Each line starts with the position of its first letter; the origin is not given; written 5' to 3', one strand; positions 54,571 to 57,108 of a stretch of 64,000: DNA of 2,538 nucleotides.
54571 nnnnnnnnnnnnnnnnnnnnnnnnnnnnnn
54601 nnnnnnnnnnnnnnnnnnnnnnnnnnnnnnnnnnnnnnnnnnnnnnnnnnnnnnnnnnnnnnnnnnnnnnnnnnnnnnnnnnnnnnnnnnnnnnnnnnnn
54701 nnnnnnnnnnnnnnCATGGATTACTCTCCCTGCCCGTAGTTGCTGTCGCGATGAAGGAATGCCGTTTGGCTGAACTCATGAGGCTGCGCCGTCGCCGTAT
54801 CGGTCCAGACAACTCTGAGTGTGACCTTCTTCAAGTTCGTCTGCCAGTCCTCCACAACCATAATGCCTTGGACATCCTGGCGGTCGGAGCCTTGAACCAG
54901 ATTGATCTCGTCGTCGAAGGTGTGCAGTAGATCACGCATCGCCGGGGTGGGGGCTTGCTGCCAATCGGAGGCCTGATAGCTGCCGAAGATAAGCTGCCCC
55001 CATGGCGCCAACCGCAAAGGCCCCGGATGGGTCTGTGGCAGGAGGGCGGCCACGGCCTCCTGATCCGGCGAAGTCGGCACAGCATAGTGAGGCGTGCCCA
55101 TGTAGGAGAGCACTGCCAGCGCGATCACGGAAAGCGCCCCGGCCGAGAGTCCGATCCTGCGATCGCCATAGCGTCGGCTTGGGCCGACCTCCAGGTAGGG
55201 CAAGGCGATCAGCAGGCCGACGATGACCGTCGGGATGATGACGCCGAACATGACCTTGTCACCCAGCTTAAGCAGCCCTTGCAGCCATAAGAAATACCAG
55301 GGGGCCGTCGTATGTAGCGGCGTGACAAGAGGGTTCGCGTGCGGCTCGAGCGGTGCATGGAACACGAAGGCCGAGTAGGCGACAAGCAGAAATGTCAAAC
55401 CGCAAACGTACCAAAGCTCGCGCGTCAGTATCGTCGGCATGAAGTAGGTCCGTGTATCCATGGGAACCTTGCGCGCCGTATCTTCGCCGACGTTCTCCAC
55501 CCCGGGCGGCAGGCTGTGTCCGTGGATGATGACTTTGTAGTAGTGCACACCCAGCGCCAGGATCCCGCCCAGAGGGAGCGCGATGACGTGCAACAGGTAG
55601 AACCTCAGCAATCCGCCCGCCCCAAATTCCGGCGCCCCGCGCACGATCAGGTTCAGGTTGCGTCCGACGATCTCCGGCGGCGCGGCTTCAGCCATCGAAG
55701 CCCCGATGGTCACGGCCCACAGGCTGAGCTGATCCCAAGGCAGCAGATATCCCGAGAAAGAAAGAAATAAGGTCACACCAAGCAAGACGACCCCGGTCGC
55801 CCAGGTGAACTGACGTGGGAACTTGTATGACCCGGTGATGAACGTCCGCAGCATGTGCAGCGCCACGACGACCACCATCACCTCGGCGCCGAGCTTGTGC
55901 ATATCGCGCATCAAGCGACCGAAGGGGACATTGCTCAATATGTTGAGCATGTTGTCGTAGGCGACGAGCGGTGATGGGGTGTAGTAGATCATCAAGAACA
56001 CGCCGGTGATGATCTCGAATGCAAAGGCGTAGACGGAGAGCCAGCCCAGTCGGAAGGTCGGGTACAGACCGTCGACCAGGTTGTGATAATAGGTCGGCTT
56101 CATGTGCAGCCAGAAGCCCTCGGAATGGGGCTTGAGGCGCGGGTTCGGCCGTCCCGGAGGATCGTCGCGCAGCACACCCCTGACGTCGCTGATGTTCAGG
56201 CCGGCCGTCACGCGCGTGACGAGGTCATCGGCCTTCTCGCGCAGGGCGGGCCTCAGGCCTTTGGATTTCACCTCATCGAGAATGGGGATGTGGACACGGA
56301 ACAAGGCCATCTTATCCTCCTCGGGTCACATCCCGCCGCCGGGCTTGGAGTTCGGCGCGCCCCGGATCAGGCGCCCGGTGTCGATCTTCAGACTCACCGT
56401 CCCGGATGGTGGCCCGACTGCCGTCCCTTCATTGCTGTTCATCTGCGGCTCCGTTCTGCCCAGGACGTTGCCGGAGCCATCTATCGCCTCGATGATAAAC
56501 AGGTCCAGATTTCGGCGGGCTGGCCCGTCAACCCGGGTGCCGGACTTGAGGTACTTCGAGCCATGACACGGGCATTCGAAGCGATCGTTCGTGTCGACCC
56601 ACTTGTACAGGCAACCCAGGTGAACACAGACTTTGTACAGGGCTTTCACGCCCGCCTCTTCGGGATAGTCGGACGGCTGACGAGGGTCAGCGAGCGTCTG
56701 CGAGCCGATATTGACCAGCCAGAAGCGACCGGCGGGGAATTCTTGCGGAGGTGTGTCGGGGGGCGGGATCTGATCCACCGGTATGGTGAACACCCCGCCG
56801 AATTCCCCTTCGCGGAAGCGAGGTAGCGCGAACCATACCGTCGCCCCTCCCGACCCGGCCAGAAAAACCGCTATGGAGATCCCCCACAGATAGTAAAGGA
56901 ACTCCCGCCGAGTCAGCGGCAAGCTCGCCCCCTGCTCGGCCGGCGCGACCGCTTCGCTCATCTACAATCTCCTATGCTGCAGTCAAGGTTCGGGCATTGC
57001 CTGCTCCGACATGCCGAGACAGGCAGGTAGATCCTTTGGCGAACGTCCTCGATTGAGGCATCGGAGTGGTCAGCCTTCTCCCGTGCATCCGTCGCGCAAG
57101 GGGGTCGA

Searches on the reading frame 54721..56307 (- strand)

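Call 17: search_protein_families(library=pfam, proteins=[window:54721-56307:-], max_evalue=0.001)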
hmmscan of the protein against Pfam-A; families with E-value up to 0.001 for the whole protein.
window:54721-56307:- (528 aa): 4 families
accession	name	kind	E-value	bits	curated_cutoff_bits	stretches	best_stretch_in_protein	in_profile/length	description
PF00033.24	Cytochrome_B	-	2.1e-35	122.7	27.2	1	81-257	10-183/189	Cytochrome b/b6/petB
PF13631.11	Cytochrom_B_N_2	-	8e-30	104.5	27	1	143-315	2-159/169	Cytochrome b(N-terminal)/b6/petB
PF00032.22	Cytochrom_B_C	-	6.1e-10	39.7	20.7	1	324-407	2-85/102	Cytochrome b(C-terminal)/b6/petD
PF14358.11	DUF4405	-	0.00061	20.7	26.7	1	89-152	4-62/66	Domain of unknown function (DUF4405)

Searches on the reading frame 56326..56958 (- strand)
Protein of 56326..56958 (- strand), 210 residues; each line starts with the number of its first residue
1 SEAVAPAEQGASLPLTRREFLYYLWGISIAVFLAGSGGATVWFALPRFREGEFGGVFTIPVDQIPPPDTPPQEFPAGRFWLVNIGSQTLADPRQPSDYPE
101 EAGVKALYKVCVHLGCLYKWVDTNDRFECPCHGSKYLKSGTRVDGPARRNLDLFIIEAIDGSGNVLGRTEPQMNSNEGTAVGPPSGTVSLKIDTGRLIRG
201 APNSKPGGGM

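Call 72: search_protein_families(library=pfam, proteins=[window:56326-56958:-], max_evalue=0.01)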
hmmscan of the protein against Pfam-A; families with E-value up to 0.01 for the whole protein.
window:56326-56958:- (210 aa): 1 family
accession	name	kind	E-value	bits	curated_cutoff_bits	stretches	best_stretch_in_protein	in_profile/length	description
PF00355.32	Rieske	-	3.4e-08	33.7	20.3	1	101-152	33-85/88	Rieske [2Fe-2S] domain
